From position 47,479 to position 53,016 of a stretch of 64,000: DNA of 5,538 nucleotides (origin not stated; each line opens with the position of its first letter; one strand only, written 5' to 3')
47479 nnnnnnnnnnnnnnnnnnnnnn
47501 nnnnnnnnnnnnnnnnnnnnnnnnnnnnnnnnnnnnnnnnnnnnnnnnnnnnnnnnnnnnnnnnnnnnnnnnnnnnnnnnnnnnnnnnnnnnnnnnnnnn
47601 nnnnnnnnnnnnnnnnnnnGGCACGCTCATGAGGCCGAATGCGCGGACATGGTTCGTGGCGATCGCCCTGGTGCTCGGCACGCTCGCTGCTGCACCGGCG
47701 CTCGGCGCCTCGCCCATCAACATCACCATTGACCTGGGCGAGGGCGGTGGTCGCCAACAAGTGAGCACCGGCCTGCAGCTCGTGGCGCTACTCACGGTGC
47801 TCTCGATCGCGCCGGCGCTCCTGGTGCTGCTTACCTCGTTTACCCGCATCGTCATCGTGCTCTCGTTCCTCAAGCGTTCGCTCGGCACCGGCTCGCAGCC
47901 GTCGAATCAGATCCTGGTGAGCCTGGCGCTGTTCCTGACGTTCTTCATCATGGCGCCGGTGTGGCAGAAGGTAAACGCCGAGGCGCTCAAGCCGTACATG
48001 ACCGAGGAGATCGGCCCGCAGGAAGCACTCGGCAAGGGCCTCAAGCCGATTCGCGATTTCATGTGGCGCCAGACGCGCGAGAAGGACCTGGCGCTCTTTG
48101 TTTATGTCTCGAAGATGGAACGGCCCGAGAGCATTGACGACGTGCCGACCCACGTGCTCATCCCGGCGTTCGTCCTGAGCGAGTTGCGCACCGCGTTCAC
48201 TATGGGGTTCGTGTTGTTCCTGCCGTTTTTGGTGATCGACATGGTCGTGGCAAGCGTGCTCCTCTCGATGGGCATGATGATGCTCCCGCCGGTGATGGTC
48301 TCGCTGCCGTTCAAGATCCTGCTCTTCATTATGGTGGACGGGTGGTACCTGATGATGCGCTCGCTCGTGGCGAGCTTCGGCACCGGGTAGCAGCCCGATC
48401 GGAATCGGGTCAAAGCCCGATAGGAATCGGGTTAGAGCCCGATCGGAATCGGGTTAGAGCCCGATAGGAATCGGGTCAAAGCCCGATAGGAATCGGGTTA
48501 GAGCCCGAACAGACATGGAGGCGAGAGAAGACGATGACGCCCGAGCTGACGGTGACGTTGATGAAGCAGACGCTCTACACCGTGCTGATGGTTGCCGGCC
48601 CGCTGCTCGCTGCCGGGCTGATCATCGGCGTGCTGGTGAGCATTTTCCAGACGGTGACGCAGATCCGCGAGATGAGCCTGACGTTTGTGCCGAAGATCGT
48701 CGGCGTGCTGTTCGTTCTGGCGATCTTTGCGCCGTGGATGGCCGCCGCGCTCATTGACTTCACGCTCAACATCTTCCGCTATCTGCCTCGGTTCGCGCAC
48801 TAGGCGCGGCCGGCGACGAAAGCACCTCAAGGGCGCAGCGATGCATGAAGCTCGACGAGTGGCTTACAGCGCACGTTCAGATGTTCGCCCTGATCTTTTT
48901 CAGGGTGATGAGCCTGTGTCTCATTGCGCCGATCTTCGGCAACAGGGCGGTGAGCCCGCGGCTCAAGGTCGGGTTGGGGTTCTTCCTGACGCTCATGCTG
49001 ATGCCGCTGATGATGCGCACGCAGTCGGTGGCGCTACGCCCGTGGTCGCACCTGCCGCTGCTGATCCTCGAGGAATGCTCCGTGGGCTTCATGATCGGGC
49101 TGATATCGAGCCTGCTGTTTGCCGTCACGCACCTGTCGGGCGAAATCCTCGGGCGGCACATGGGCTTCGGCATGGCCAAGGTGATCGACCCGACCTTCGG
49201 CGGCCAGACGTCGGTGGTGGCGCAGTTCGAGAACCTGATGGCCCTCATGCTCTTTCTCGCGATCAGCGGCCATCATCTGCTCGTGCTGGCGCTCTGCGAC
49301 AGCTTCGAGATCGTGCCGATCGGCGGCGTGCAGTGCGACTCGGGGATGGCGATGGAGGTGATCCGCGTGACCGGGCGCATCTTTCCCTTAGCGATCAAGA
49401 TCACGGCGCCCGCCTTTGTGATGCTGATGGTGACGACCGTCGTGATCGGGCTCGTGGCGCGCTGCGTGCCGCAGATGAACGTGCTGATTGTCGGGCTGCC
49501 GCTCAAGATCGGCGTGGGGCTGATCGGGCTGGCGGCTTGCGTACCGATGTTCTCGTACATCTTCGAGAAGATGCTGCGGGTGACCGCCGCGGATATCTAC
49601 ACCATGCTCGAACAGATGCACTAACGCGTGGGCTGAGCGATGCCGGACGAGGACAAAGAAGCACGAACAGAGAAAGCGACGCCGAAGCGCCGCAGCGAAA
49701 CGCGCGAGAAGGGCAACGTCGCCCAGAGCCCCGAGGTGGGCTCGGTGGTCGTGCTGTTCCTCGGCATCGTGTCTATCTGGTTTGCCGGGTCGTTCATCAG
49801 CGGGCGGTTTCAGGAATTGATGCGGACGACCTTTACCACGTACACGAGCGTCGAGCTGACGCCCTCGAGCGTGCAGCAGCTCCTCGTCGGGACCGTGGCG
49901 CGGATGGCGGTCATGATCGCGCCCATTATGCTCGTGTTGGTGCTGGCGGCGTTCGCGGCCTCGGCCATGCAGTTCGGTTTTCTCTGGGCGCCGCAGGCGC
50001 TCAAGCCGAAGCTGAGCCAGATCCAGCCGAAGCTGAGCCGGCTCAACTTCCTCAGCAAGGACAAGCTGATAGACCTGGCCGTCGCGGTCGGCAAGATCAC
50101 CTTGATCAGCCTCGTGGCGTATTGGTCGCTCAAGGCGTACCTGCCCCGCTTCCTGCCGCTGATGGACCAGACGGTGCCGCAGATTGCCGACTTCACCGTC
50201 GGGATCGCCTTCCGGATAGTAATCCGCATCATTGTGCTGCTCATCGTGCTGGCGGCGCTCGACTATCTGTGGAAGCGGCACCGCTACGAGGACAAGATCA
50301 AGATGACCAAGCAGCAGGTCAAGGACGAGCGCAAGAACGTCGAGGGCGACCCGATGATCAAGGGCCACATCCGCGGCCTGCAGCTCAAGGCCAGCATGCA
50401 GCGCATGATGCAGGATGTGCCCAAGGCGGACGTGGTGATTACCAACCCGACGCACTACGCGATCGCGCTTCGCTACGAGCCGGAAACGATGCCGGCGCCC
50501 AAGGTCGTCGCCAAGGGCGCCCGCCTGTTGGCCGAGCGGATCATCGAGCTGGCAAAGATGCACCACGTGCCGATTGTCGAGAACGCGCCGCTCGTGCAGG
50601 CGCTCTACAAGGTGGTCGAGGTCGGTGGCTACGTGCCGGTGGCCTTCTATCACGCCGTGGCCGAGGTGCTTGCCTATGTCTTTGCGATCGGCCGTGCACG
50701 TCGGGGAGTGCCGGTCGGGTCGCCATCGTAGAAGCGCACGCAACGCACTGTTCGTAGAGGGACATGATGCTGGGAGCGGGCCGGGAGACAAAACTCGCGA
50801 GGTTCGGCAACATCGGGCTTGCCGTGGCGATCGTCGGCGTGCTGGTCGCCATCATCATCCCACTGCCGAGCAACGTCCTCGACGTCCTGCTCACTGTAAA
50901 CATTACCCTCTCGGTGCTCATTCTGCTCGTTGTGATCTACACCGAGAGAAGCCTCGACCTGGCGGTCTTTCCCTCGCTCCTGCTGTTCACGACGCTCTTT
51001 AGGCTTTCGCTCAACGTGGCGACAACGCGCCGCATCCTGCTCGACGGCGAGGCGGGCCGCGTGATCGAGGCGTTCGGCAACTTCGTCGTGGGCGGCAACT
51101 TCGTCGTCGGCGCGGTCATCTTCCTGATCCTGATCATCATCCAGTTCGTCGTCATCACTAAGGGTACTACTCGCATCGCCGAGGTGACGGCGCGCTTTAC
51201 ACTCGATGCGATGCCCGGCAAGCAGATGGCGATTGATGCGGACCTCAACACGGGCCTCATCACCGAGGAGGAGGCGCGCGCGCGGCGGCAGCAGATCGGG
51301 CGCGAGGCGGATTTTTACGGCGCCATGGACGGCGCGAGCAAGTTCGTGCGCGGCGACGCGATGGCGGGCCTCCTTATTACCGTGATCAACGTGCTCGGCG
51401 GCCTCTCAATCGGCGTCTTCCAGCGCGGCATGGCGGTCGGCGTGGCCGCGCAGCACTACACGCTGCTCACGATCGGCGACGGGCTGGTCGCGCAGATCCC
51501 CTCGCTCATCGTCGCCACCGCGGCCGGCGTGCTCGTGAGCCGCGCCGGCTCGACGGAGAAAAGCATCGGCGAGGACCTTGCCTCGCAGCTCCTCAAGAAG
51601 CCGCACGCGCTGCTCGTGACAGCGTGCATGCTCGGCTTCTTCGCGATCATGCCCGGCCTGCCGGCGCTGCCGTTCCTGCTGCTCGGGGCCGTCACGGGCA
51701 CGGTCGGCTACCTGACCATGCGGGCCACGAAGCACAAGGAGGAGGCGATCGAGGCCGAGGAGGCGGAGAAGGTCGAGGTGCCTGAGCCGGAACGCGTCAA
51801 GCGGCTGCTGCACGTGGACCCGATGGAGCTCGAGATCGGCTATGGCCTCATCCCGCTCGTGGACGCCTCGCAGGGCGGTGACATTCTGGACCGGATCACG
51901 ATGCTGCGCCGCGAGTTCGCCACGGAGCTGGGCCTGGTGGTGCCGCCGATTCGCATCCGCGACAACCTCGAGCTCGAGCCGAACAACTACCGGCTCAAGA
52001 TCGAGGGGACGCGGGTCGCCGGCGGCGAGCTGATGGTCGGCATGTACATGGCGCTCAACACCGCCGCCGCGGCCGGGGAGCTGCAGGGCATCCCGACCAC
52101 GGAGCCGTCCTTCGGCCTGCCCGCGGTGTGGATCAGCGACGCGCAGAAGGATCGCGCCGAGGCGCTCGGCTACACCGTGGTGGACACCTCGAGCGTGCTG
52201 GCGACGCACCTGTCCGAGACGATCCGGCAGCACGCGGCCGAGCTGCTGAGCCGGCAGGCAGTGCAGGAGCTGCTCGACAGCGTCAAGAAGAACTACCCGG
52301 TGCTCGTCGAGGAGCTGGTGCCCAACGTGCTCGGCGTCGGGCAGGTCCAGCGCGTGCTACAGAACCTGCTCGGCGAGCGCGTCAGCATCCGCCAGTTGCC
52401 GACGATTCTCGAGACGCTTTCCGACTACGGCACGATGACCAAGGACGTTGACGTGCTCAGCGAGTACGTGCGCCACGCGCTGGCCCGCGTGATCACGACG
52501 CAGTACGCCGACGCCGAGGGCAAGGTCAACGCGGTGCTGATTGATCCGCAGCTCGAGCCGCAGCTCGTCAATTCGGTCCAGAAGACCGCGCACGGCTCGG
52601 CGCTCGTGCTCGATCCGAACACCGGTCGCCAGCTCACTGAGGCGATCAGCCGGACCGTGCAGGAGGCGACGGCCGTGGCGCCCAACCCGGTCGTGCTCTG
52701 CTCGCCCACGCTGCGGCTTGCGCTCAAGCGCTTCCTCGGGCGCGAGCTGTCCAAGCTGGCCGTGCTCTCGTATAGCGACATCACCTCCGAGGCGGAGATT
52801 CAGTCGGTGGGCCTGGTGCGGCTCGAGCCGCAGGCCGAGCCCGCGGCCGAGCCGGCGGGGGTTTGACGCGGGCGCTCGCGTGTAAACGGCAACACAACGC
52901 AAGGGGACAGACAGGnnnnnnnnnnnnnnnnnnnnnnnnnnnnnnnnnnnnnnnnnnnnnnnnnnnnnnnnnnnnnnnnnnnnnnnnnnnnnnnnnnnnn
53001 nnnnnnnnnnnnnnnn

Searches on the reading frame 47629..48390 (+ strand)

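Call 18: search_protein_families(library=pfam, proteins=[window:47629-48390:+], max_evalue=0.00001)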
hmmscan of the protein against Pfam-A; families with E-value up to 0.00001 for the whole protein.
window:47629-48390:+ (253 aa): 1 family
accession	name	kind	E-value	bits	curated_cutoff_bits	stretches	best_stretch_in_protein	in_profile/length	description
PF00813.25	FliP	-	2.6e-80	269.3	26.9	1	54-246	1-191/191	FliP family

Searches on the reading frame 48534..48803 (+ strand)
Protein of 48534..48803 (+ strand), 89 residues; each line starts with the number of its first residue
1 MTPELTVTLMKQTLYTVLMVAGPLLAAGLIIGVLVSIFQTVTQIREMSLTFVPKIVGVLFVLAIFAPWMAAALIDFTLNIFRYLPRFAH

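Call 18: search_protein_families(library=pfam, proteins=[window:48534-48803:+], max_evalue=0.00001)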
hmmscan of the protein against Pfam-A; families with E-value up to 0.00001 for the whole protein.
window:48534-48803:+ (89 aa): 1 family
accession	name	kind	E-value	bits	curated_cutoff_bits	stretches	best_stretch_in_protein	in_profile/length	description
PF01313.24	Bac_export_3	-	2.6e-26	91.8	25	1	7-77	3-73/74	Bacterial export proteins, family 3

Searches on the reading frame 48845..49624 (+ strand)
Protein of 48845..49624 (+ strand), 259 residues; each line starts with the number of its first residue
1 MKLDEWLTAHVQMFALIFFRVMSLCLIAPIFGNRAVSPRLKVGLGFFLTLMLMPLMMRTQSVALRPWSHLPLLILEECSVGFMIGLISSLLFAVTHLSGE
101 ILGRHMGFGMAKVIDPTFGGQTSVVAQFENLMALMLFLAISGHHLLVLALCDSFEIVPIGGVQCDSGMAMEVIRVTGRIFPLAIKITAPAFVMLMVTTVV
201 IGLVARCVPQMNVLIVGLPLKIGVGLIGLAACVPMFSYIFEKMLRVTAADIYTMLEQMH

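Call 18: search_protein_families(library=pfam, proteins=[window:48845-49624:+], max_evalue=0.00001)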
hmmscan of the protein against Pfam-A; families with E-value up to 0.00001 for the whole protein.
window:48845-49624:+ (259 aa): 1 family
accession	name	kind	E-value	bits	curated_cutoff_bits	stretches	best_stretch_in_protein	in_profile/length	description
PF01311.25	Bac_export_1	-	4.1e-62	210.2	27.8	1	12-244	2-227/230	Bacterial export proteins, family 1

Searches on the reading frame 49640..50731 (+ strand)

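Call 18: search_protein_families(library=pfam, proteins=[window:49640-50731:+], max_evalue=0.00001)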
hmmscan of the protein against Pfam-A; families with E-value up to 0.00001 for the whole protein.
window:49640-50731:+ (363 aa): 1 family
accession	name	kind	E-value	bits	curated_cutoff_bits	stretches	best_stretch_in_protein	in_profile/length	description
PF01312.24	Bac_export_2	-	1e-115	387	24.4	1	8-347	2-335/335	FlhB HrpN YscU SpaS Family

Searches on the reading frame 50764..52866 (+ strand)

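Call 18: search_protein_families(library=pfam, proteins=[window:50764-52866:+], max_evalue=0.00001)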
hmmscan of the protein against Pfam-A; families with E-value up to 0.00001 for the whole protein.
window:50764-52866:+ (700 aa): 1 family
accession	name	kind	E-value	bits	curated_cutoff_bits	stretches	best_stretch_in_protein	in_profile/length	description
PF00771.25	FHIPEP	-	4.5e-274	911.4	29.1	1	26-677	1-656/657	FHIPEP family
